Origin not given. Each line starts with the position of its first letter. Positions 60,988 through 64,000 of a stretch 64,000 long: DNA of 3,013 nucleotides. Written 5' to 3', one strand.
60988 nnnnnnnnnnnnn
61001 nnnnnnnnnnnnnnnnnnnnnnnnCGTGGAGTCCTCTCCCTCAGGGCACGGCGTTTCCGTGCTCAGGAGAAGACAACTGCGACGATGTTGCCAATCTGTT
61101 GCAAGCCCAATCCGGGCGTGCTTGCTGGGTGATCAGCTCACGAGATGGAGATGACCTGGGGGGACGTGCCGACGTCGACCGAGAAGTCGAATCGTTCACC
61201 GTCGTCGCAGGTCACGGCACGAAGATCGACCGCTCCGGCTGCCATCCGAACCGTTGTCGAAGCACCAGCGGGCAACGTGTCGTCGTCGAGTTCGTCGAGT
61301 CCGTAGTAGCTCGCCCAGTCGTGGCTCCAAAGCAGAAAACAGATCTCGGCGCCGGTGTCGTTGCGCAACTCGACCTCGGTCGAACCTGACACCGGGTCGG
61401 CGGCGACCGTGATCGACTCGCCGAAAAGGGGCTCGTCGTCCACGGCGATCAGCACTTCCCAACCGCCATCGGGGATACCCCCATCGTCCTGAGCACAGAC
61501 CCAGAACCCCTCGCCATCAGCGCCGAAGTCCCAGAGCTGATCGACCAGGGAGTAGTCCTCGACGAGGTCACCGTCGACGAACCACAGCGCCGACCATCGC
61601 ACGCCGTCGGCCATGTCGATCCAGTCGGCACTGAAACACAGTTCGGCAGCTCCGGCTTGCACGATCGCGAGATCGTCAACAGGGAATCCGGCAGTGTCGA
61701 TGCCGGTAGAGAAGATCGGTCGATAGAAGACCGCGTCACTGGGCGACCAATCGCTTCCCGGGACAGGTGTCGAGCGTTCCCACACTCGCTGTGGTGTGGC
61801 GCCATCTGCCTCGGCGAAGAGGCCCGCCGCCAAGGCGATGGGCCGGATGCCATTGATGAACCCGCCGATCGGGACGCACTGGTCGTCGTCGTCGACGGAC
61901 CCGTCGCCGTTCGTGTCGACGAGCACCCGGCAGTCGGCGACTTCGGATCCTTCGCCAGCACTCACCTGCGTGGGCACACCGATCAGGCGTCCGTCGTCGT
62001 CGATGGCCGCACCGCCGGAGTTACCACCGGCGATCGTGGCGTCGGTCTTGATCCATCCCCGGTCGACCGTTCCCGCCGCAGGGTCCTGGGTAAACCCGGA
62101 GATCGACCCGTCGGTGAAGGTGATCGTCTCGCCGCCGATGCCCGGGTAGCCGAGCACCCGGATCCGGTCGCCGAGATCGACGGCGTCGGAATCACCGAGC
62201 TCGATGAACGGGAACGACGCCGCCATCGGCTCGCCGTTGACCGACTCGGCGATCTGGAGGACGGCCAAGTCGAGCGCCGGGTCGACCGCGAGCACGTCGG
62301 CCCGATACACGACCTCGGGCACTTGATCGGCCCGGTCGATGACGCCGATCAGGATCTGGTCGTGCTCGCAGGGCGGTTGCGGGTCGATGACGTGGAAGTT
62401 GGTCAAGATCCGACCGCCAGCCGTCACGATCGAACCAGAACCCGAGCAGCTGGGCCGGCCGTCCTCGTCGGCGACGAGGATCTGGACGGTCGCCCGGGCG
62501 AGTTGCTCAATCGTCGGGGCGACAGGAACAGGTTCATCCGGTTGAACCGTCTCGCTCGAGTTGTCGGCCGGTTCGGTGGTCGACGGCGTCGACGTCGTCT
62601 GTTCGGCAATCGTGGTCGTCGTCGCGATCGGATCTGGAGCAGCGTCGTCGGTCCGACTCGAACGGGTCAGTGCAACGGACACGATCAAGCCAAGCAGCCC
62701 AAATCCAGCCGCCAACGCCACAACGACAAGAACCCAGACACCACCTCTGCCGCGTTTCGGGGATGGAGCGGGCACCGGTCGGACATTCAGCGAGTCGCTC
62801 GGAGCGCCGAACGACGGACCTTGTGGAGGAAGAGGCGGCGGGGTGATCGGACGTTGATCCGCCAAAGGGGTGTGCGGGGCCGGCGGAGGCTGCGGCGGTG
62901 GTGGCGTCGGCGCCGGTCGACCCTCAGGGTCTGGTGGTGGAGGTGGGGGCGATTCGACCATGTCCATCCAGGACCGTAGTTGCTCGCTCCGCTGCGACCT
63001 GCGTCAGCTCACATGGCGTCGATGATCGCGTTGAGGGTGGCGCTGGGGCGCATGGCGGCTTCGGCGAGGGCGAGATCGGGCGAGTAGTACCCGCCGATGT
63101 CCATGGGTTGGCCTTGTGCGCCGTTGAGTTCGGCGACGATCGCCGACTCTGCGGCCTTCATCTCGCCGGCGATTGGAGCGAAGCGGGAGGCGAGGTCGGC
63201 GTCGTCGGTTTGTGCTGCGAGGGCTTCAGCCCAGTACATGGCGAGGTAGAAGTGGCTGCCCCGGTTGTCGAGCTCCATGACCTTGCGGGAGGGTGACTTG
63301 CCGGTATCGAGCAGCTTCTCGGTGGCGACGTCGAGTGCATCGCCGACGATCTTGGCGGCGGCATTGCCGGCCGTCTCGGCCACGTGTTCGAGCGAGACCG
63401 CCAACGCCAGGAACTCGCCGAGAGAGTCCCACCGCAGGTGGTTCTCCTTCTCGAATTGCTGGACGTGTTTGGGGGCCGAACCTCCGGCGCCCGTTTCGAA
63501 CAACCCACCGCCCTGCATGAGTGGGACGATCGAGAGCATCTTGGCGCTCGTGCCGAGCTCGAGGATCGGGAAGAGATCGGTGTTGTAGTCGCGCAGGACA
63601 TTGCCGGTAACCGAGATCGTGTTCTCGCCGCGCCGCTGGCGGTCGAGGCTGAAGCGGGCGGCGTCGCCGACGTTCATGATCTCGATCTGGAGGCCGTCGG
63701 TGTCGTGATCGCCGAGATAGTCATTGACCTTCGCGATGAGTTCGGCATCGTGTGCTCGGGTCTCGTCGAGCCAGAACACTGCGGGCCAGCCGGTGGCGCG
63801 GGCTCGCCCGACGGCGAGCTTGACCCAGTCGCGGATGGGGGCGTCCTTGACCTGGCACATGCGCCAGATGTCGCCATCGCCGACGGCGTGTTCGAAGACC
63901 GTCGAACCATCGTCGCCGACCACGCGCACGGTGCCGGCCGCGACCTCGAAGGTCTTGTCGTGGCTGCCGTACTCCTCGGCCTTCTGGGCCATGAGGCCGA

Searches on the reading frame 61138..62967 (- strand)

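Call 66: search_protein_families(library=pfam, proteins=[window:61138-62967:-], max_evalue=0.0001)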
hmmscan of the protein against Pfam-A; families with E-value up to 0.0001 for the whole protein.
window:61138-62967:- (609 aa): 2 families
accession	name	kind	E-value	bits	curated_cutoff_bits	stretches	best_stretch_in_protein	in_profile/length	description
PF13365.12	Trypsin_2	-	5.7e-28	98.9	27.6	1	176-331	1-144/144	Trypsin-like peptidase domain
PF00089.32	Trypsin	-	3.5e-07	30.7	20.6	1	176-335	27-198/220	Trypsin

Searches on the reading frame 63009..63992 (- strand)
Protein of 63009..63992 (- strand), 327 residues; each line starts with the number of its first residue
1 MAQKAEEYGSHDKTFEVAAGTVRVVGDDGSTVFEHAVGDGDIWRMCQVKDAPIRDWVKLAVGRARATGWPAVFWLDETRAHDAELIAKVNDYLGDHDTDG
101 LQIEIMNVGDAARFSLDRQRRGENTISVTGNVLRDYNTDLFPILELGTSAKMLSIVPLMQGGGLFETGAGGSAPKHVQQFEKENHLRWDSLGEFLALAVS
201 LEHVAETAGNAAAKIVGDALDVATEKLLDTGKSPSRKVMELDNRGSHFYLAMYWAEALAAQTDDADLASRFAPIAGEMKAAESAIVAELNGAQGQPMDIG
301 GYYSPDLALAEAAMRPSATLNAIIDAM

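Call 66: search_protein_families(library=pfam, proteins=[window:63009-63992:-], max_evalue=0.0001)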
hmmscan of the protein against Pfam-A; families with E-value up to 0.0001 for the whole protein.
window:63009-63992:- (327 aa): 1 family
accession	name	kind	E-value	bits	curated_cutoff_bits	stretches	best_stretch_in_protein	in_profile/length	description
PF03971.19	IDH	-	2.4e-170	569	25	1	1-325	409-734/734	Monomeric isocitrate dehydrogenase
